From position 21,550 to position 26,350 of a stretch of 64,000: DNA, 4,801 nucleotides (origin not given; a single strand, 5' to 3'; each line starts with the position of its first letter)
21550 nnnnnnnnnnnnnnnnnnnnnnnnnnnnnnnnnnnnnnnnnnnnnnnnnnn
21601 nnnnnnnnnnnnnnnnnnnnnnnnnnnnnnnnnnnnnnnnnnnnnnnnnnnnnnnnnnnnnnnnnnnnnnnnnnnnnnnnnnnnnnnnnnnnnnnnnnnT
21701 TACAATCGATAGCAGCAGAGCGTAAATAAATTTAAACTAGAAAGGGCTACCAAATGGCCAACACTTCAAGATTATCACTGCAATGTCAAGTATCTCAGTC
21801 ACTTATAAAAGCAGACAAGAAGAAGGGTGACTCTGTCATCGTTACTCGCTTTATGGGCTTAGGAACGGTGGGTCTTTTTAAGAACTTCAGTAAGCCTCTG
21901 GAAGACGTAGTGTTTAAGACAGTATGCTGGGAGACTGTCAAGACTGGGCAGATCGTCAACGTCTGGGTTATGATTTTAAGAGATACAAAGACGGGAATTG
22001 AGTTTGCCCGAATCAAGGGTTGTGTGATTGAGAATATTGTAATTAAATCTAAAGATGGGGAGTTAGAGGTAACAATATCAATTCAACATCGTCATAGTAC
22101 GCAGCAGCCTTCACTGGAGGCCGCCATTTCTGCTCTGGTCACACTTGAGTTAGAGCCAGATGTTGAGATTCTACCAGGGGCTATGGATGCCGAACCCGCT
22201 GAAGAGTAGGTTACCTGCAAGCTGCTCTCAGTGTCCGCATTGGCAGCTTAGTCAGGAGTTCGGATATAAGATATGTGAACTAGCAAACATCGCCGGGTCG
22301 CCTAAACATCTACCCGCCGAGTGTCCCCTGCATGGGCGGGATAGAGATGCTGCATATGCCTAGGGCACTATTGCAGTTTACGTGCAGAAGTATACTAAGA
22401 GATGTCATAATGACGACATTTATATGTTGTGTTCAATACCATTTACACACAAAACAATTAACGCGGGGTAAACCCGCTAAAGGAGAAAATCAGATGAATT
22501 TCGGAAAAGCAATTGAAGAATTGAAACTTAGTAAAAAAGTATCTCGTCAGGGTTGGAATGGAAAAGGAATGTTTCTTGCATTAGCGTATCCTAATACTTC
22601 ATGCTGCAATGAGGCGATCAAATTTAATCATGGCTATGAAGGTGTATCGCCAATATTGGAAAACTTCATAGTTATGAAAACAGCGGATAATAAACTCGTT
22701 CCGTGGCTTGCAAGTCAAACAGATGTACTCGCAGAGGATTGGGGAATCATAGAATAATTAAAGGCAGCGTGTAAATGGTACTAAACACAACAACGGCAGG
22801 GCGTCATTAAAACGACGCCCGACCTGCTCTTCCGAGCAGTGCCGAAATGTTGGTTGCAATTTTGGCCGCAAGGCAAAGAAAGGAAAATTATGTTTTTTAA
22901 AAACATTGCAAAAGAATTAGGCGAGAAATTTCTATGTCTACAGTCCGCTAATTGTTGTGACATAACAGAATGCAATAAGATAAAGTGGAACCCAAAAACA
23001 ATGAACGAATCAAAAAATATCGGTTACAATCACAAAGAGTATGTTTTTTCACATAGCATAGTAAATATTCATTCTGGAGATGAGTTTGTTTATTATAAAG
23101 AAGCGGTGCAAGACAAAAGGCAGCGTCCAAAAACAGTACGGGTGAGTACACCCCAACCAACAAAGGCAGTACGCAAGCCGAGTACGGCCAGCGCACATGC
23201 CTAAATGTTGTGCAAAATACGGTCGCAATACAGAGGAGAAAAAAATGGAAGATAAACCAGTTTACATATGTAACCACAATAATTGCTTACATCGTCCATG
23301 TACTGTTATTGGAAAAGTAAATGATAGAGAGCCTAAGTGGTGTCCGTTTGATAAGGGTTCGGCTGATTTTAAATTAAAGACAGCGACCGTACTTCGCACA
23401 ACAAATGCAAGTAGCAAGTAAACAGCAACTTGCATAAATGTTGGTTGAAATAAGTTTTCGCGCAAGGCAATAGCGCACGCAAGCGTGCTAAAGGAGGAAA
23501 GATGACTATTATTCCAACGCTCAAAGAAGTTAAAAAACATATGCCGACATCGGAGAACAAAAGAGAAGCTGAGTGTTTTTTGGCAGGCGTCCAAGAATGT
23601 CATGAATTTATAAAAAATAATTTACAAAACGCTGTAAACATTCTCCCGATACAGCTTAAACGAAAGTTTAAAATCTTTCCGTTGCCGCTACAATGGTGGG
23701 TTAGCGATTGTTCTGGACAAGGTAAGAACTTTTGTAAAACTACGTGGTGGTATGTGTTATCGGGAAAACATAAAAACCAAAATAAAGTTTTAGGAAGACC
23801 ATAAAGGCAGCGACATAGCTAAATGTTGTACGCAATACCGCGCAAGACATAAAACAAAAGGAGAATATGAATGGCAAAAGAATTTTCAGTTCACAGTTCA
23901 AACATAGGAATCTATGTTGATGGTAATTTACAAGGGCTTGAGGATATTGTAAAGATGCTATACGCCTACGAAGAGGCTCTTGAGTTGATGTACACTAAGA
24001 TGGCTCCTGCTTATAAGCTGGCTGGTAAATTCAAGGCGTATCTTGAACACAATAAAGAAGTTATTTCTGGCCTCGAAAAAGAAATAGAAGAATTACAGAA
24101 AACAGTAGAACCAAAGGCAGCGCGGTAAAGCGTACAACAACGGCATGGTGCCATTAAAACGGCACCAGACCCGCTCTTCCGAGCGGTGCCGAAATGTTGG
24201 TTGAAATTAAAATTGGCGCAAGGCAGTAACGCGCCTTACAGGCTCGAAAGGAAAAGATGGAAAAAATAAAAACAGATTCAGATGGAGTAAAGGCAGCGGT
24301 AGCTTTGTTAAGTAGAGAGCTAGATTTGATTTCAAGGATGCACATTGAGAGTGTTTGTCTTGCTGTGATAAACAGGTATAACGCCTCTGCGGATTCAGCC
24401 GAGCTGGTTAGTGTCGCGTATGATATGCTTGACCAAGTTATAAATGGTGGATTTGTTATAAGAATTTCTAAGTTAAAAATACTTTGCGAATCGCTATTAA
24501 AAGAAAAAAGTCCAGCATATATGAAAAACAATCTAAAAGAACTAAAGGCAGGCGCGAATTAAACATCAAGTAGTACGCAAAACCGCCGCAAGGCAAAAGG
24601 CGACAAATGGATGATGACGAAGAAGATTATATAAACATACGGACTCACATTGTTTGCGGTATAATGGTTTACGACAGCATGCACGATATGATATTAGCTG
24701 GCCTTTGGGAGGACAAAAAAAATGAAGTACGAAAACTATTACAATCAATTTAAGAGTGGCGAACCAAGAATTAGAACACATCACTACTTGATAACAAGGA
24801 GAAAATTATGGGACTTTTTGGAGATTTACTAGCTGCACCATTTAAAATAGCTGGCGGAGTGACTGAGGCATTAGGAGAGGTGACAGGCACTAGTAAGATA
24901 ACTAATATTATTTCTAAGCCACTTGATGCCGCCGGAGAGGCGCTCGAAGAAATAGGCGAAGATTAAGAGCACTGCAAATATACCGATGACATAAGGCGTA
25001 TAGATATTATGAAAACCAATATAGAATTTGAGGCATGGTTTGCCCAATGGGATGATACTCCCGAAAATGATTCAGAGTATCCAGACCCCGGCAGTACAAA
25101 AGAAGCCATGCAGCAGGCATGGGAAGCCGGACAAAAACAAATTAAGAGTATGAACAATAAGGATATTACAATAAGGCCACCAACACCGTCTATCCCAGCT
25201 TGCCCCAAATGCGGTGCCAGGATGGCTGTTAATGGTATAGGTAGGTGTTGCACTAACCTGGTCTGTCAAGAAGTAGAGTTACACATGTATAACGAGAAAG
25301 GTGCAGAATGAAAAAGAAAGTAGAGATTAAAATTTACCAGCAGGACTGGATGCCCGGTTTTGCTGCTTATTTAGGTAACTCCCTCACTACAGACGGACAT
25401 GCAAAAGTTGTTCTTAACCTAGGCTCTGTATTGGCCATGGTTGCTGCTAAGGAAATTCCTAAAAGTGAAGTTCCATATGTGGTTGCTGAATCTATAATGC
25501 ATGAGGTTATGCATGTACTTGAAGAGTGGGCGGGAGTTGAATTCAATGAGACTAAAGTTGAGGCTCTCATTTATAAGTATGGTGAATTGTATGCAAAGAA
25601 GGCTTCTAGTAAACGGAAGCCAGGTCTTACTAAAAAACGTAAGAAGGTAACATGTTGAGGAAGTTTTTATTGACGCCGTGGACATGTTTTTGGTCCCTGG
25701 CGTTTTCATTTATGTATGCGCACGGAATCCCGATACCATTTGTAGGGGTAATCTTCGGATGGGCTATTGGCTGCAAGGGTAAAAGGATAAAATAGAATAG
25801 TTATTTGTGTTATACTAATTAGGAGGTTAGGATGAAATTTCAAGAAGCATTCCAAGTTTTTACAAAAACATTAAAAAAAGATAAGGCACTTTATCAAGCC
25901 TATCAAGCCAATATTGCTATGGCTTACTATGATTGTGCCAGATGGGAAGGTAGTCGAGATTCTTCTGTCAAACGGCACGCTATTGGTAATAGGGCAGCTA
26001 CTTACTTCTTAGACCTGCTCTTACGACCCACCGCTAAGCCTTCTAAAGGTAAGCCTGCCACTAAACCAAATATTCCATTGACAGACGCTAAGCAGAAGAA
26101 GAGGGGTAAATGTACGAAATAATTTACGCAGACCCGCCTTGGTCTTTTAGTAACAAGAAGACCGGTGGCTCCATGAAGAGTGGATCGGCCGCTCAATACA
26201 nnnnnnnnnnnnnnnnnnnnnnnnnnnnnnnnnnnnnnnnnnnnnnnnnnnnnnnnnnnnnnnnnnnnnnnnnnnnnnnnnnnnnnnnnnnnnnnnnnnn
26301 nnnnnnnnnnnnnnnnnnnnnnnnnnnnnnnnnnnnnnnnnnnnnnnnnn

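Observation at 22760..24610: Repeated structured leader element with compensatory stem mutations upstream of small genes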

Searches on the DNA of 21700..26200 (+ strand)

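Call 7: search_dna_similar(query=window:21700-26200:+, collection=phages, mode=distant, max_rows=25)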
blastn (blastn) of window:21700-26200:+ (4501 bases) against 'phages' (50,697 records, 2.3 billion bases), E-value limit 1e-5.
Records with a match: 9; places in all: 9; records where one place covers at least 80% of the query: 0.
Best place of each record, by identity: 80-90% 2; 60-80% 7.
By first word of the organism name: Pasteurella 2; Lactobacillus 2; Caudoviricetes 1; Latilactobacillus 1; Vibrio 1; Escherichia 1; Klebsiella 1.
By host as written in the record: Lactobacillus brevis ATCC 367 2; - 1; Pasteurella multocida Past3 1; Pasteurella multocida 1; Latilactobacillus curvatus TMW 1.2272 1; Vibrio natriegens Vmax (CCTCC PV 2024008) 1; Escherichia coli MP1 1; Klebsiella pneumoniae 1.
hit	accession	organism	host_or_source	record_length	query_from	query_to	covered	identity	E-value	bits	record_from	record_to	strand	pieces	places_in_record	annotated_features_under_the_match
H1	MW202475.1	Caudoviricetes sp.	Manatee Spring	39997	968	1058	2%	78.0%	2e-10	75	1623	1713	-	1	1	hypothetical protein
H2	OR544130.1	Pasteurella phage Pmp13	Pasteurella multocida Past3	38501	975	1063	2%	76.9%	3e-8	68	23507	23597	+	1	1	hypothetical protein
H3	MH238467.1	Pasteurella phage Pm86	Pasteurella multocida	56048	975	1063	2%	76.9%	3e-8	68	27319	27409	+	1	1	hypothetical protein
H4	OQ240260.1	Latilactobacillus phage TMW 1.2272 P1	Latilactobacillus curvatus TMW 1.2272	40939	795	879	2%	76.5%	4e-7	64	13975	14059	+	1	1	hypothetical protein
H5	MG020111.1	Lactobacillus phage Lb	Lactobacillus brevis ATCC 367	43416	795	878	2%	76.2%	1e-6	63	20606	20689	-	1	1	hypothetical protein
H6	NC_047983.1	Lactobacillus phage Lb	Lactobacillus brevis ATCC 367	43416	795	878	2%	76.2%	1e-6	63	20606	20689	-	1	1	DUF2829 domain-containing protein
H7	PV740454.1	Vibrio phage CZ01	Vibrio natriegens Vmax (CCTCC PV ...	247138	795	874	2%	77.5%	4e-7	64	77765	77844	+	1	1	DUF2829 domain-containing protein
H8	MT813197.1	Escherichia phage vB_EcoP_Kapi1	Escherichia coli MP1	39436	975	1051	2%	80.5%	3e-9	73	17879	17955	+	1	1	hypothetical protein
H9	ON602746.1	Klebsiella phage VLCpiS10a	Klebsiella pneumoniae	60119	974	1043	2%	81.4%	3e-8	69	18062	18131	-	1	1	hypothetical protein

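Call 52: search_rna_families(sources=[L154, L152, L153], threshold=evalue, max_evalue=5, show_alignments=2)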
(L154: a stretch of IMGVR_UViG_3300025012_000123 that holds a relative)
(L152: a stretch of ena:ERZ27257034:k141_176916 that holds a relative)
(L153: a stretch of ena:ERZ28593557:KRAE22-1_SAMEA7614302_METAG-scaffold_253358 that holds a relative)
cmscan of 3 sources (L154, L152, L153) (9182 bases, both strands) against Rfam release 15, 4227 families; matches with E-value up to 5: 6.
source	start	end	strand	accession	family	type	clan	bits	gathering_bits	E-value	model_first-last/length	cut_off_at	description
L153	42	127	+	RF01054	preQ1-II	Cis-reg; riboswitch;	-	23.7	47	2.2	1-99/99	no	PreQ1-II (pre queuosine) riboswitch aptamer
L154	1671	1709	+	RF01074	RF_site1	Cis-reg; frameshift_element;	-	21.7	40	2.7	1-40/40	no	Putative RNA-dependent RNA polymerase ribosomal frameshift site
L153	610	649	+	RF01323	CRISPR-DR10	Gene; CRISPR;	-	20.8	39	0.72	1-37/37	no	CRISPR RNA direct repeat element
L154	775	842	+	RF03020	RT-17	Gene; sRNA;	-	20.5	40.4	3.6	1-95/95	no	RT-17 RNA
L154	6371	6433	-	RF01716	PhotoRC-I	Cis-reg;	-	16.2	45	2.1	1-44/44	no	PhotoRC-I RNA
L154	4178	4269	-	RF01417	RSV_RNA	Cis-reg;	-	14.8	105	0.78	1-289/289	no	Retroviral 3'UTR stability element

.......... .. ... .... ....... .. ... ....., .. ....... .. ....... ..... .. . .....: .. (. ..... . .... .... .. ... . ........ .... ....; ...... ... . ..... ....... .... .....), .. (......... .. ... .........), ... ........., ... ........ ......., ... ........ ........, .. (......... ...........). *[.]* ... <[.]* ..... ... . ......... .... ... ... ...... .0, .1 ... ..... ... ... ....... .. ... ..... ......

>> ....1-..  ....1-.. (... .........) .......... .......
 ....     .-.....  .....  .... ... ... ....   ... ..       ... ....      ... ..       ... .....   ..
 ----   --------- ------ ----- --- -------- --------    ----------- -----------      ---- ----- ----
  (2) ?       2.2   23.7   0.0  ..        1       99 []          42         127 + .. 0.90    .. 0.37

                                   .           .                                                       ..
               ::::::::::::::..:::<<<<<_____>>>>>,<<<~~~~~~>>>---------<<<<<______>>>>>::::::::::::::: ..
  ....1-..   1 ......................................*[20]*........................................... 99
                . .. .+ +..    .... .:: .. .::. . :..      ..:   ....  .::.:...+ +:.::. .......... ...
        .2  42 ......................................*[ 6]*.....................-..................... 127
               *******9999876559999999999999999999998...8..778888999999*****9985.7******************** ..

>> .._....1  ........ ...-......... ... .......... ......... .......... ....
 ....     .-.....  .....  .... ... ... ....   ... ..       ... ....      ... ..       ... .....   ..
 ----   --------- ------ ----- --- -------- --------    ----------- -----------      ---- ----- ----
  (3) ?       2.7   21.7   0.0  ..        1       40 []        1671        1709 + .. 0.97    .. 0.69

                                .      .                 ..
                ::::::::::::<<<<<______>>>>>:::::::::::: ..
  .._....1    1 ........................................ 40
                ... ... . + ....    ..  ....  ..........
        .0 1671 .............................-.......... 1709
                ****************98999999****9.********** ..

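Call 83: search_dna_similar(query=L155:1-5033:+, collection=phages, mode=distant, max_rows=15)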
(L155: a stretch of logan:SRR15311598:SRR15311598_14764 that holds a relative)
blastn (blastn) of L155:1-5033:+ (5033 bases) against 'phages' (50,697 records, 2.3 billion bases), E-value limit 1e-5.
Records with a match: 9; places in all: 9; records where one place covers at least 80% of the query: 0.
Best place of each record, by identity: 80-90% 4; 60-80% 5.
By first word of the organism name: Latilactobacillus 2; Lactobacillus 2; Caudoviricetes 1; Bacillus 1; Klebsiella 1; Escherichia 1; Proteus 1.
By host as written in the record: Lactobacillus brevis ATCC 367 2; - 1; Latilactobacillus sakei TMW 1.1397 1; Latilactobacillus curvatus TMW 1.2272 1; Bacillus thuringiensis 1; Klebsiella pneumoniae ST512-KPC3 1; Escherichia coli MP1 1; Proteus mirabilis DP19 1.
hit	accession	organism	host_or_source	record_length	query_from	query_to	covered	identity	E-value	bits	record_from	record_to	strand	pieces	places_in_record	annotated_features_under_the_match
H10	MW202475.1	Caudoviricetes sp.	Manatee Spring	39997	4351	4435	2%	82.4%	1e-13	87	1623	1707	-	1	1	hypothetical protein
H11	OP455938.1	Latilactobacillus phage TMW 1.1397 P1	Latilactobacillus sakei TMW 1.1397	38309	4166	4250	2%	78.8%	9e-10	73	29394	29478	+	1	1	TMhelix containing protein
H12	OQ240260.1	Latilactobacillus phage TMW 1.2272 P1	Latilactobacillus curvatus TMW 1.2272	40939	4166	4250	2%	77.6%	4e-8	69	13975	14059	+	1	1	hypothetical protein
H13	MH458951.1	Bacillus phage vB_BthS_BMBphi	Bacillus thuringiensis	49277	4164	4249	2%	76.7%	1e-7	66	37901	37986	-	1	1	hypothetical protein (x2)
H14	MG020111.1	Lactobacillus phage Lb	Lactobacillus brevis ATCC 367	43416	4166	4249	2%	76.2%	2e-6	63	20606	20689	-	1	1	hypothetical protein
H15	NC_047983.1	Lactobacillus phage Lb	Lactobacillus brevis ATCC 367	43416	4166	4249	2%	76.2%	2e-6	63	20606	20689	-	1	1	DUF2829 domain-containing protein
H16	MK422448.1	Klebsiella phage ST512-KPC3phi13.3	Klebsiella pneumoniae ST512-KPC3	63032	4352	4428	2%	80.5%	3e-9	73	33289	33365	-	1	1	hypothetical protein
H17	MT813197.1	Escherichia phage vB_EcoP_Kapi1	Escherichia coli MP1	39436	4352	4426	1%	81.3%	9e-10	73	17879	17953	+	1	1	hypothetical protein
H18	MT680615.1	Proteus phage PmP19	Proteus mirabilis DP19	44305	4352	4421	1%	80.0%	5e-7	64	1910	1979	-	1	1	hypothetical protein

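Call 90: build_rna_model(alignment_id=A2, structure=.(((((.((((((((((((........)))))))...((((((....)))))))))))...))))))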
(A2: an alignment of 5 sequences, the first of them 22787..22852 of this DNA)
Model R1 built from alignment A2 (5 sequences, 66 columns); structure: as given.
model positions 66; base pairs 23; branch points 1; effective number of sequences 1.49; information 0.85 bits per position. Calibrated on 0.2 Mb of random sequence (short: E-values are rough).
structure used (alignment columns):
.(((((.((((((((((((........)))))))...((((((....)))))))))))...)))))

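Call 91: search_with_rna_model(model_id=R1, sources=[window, L134, L152, L153, L154, L155, L156, L157], max_evalue=10, show_alignments=0)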
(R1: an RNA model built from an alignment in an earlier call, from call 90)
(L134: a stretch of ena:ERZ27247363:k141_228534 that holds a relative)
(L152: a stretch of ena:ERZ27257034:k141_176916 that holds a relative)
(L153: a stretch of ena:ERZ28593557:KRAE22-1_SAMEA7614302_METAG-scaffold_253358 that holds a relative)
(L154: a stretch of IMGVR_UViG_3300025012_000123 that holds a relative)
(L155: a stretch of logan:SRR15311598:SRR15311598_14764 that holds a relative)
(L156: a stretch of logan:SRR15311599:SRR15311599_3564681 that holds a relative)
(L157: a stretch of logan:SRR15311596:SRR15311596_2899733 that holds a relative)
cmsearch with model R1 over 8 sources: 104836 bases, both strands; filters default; matches with E-value up to 10: 18.
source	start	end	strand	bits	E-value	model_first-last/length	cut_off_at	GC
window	22787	22852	+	98.2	3e-24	1-66/66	no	0.56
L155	2953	3018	+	95.9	1.3e-23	1-66/66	no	0.58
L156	219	284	+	95.9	1.3e-23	1-66/66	no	0.58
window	24134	24199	+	95.2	2e-23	1-66/66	no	0.56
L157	1960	2025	+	93.7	5e-23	1-66/66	no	0.5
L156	2286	2351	+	92.3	1.2e-22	1-66/66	no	0.5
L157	1444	1509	+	92.3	1.2e-22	1-66/66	no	0.5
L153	18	64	+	36.4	3.2e-07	1-66/66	no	0.36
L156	2579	2632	+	28.9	3.9e-05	1-66/66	no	0.52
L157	1737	1790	+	28.9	3.9e-05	1-66/66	no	0.52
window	23157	23210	+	25.5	0.00032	1-66/66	no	0.56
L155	4465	4545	+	12.6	1.1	1-66/66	no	0.54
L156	1731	1811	+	12.6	1.1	1-66/66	no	0.54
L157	889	969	+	12.6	1.1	1-66/66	no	0.54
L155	5020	5033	+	12.5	1.2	1-14/66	3'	0.57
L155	3662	3741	+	10.7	3.8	1-66/66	no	0.5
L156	928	1007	+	10.7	3.8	1-66/66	no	0.5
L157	86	165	+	10.7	3.8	1-66/66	no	0.5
